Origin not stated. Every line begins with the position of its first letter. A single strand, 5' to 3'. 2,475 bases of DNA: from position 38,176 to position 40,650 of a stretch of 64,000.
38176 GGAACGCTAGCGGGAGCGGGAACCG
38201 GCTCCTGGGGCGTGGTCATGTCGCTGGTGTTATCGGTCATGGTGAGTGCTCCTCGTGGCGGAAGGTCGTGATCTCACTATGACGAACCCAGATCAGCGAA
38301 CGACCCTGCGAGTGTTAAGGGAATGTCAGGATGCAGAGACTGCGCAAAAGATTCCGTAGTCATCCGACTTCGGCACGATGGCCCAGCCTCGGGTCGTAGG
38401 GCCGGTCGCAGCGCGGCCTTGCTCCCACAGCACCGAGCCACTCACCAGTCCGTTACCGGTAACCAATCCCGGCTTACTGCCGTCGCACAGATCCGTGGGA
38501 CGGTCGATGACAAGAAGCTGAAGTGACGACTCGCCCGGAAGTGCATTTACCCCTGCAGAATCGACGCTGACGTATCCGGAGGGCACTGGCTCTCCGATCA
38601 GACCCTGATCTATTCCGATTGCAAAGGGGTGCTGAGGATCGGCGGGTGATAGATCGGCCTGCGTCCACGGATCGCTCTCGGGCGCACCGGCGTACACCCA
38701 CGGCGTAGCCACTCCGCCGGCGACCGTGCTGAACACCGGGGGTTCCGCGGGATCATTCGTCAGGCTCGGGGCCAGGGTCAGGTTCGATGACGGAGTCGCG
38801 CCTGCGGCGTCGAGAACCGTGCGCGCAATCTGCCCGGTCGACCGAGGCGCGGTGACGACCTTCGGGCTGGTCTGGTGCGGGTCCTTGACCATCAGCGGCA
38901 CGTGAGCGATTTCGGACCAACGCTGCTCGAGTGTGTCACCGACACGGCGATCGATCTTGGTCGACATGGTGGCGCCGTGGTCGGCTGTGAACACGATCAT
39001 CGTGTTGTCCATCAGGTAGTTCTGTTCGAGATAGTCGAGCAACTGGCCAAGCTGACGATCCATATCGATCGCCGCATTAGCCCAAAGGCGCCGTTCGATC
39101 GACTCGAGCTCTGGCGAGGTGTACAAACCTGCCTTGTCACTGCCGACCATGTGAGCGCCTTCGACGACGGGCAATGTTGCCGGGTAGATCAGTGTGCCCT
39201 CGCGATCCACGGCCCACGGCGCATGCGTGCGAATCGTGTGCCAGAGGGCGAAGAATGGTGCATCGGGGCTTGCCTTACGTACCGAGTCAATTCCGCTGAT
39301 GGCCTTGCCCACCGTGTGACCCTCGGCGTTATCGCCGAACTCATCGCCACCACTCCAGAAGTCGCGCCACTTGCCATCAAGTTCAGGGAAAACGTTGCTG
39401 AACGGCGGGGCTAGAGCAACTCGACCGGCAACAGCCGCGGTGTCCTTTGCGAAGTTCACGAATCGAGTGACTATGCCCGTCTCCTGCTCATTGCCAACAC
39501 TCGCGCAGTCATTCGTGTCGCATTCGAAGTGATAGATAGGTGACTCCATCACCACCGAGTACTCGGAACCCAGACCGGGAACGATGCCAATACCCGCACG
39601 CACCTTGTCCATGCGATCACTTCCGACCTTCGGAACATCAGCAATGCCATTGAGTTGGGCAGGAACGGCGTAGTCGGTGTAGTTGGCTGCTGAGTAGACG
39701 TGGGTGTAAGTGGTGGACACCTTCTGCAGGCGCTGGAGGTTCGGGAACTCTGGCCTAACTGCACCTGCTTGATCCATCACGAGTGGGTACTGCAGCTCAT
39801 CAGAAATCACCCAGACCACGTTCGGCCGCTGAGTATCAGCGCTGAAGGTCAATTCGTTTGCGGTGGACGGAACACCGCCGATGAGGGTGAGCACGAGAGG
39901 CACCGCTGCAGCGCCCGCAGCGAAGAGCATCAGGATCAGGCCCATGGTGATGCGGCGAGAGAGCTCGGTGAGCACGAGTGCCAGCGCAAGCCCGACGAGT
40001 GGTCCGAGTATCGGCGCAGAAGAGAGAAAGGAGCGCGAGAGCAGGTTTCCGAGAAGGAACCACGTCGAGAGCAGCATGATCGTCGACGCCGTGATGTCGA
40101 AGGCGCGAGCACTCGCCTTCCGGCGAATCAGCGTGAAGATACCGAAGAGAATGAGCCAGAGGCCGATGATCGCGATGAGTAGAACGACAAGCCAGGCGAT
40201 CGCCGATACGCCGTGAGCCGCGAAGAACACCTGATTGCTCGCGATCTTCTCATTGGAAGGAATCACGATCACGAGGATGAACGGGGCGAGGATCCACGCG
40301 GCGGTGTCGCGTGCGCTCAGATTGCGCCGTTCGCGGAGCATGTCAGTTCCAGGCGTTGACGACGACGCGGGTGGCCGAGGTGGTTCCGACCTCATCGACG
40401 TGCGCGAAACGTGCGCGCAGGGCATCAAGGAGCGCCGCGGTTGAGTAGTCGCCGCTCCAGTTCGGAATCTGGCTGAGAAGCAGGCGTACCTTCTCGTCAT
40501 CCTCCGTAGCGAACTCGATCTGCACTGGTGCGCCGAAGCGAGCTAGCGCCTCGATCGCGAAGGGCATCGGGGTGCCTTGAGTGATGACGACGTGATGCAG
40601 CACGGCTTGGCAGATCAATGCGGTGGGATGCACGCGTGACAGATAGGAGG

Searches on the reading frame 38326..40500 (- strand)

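Call 56: search_protein_families(library=pfam, proteins=[window:38326-40500:-], max_evalue=0.000001)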
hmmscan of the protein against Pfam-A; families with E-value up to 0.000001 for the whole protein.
window:38326-40500:- (724 aa): 1 family
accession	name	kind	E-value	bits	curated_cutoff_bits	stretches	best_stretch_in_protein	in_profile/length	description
PF00884.28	Sulfatase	-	3.6e-26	92.6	25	1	409-568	158-301/301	Sulfatase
